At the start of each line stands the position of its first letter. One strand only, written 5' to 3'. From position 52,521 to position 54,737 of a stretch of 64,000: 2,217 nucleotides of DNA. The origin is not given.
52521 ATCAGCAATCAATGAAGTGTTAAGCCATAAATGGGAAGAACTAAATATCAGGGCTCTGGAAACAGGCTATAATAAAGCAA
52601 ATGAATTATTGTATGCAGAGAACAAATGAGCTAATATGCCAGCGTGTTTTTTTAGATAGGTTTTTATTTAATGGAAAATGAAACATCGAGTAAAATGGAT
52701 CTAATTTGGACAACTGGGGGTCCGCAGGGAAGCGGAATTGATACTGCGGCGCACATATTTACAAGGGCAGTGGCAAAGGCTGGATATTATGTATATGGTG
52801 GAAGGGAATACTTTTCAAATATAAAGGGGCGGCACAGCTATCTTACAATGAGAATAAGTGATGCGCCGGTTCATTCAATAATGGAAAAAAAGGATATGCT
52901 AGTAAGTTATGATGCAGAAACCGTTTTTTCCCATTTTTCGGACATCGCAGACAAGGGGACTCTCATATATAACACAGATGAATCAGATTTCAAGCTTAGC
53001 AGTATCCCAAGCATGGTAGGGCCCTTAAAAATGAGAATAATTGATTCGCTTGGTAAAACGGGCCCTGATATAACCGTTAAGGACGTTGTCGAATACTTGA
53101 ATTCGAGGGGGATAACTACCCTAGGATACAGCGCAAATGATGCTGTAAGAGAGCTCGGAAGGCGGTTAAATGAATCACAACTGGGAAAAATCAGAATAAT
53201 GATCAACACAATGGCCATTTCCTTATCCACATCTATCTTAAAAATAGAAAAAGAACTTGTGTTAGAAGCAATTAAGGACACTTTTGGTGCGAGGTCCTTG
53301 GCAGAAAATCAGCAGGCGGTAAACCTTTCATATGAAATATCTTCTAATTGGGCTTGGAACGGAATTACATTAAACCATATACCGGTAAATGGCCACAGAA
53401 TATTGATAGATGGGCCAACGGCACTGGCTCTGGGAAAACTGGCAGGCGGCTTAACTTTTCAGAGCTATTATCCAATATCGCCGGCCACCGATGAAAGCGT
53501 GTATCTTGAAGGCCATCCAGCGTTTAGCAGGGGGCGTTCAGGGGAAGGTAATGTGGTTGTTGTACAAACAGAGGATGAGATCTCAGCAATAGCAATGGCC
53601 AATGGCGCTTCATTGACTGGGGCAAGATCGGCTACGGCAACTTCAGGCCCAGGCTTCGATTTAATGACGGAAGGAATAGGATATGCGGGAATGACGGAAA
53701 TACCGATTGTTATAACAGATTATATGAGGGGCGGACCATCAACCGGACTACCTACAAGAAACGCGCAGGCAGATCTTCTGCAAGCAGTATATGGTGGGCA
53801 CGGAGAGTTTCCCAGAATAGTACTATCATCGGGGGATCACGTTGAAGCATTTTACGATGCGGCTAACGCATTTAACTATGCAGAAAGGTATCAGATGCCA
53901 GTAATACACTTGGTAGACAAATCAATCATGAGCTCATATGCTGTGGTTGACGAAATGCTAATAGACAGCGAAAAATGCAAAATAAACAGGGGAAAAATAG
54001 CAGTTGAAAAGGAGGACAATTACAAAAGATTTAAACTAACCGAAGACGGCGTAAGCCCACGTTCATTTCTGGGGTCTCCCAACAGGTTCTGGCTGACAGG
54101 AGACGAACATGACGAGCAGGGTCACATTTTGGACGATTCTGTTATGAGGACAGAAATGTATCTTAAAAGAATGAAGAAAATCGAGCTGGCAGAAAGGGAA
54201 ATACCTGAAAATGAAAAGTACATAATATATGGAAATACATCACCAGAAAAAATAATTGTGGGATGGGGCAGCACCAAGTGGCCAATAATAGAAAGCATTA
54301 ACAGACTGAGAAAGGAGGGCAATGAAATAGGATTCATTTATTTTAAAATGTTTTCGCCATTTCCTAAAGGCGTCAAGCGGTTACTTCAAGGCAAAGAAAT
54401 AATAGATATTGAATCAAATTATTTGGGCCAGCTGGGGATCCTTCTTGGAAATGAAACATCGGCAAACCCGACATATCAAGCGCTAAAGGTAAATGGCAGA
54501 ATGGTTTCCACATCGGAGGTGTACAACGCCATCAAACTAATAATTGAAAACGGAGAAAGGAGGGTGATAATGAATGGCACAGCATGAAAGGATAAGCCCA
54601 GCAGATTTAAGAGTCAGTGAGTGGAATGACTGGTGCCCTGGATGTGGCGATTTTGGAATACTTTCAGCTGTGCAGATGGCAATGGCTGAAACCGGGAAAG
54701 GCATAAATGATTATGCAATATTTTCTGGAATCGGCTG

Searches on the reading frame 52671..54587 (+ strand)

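Call 91: search_protein_families(library=pfam, proteins=[window:52671-54587:+], max_evalue=0.00001)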
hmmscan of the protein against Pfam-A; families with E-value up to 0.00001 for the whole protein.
window:52671-54587:+ (638 aa): 3 families
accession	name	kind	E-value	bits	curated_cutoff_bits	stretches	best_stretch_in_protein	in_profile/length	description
PF01855.24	POR_N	-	3.7e-55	187.6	27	1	255-491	2-222/231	Pyruvate flavodoxin/ferredoxin oxidoreductase, thiamine diP-bdg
PF01558.24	POR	-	3.5e-26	92.8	27.4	1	20-222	2-173/173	Pyruvate ferredoxin/flavodoxin oxidoreductase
PF17147.9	PFOR_II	-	6.1e-07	30.2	27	1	526-599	2-78/102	Pyruvate:ferredoxin oxidoreductase core domain II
